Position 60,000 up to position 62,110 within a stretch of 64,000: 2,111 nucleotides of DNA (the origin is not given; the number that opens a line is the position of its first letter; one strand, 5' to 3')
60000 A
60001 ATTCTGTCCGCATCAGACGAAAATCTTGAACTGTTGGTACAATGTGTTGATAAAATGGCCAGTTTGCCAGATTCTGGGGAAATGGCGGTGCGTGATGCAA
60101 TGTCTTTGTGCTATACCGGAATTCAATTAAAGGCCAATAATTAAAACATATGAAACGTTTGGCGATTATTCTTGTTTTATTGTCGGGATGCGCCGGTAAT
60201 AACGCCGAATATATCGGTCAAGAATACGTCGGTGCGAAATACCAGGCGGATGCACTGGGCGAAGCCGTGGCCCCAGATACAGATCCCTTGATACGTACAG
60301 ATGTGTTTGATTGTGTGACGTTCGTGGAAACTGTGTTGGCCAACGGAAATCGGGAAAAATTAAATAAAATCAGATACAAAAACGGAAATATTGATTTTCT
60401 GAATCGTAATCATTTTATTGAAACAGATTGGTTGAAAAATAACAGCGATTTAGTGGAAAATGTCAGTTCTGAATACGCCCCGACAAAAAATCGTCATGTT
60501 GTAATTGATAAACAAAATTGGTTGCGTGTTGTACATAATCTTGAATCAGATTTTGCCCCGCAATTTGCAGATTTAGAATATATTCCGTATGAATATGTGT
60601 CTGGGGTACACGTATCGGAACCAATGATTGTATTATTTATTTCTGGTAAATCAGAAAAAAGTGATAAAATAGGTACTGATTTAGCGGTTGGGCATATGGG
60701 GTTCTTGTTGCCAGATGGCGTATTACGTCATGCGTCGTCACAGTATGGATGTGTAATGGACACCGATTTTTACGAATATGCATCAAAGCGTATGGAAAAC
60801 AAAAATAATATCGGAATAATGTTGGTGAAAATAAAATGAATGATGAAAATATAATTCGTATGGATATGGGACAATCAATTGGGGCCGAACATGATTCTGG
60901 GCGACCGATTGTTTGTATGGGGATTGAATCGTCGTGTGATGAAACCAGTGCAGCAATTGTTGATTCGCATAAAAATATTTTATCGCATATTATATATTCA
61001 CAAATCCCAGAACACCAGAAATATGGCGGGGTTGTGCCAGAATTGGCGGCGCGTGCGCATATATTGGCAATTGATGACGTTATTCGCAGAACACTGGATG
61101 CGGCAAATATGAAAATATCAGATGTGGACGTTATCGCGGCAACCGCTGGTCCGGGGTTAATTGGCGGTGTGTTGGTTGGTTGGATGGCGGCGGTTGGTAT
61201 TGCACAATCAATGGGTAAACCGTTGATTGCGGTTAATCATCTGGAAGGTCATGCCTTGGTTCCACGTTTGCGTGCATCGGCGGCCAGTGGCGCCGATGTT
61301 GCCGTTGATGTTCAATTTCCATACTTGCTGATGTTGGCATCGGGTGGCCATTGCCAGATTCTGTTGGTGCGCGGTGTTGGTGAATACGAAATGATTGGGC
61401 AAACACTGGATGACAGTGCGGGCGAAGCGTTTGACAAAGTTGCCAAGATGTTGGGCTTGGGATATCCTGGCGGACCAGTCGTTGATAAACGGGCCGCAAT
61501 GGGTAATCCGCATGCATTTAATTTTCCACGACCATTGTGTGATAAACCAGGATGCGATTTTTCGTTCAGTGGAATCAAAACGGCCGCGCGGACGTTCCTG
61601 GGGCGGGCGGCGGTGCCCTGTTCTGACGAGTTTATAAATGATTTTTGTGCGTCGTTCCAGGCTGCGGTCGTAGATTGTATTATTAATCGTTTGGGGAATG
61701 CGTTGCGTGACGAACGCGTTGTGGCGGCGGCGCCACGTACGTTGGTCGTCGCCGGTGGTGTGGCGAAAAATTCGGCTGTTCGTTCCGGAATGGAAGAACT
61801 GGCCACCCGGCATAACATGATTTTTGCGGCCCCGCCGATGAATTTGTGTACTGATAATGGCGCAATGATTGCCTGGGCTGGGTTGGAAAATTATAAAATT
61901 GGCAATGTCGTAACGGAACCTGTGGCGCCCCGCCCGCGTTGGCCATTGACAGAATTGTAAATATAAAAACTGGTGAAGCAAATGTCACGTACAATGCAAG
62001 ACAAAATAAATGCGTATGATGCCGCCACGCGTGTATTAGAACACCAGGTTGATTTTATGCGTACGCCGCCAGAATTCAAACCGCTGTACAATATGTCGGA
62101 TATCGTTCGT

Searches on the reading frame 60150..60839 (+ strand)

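Call 38: search_protein_families(library=pfam, proteins=[window:60150-60839:+], max_evalue=0.001)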
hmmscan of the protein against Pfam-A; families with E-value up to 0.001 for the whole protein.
window:60150-60839:+ (229 aa): 1 family
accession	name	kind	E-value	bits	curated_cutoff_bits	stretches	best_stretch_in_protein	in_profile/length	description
PF07313.18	AmiA-like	-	1e-26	94.1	27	1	22-214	2-199/202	N-acetylmuramoyl-L-alanine amidase-like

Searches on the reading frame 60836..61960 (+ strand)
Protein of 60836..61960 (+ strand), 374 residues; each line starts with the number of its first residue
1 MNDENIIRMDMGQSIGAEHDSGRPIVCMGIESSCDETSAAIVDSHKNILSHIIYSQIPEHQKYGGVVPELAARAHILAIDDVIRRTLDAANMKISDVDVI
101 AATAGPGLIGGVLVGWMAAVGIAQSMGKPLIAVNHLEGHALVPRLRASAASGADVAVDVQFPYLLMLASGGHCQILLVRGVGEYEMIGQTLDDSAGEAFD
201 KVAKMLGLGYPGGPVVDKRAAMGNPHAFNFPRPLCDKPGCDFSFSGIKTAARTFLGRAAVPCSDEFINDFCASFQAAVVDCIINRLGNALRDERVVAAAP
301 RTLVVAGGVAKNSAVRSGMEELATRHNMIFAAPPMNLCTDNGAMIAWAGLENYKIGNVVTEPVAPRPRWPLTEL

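Call 38: search_protein_families(library=pfam, proteins=[window:60836-61960:+], max_evalue=0.001)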
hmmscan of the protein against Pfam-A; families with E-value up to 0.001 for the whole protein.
window:60836-61960:+ (374 aa): 1 family
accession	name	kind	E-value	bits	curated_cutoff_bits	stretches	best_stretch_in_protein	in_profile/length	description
PF00814.31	TsaD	-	2.2e-86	290.3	24.8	1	47-347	1-264/264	tRNA N6-adenosine threonylcarbamoyltransferase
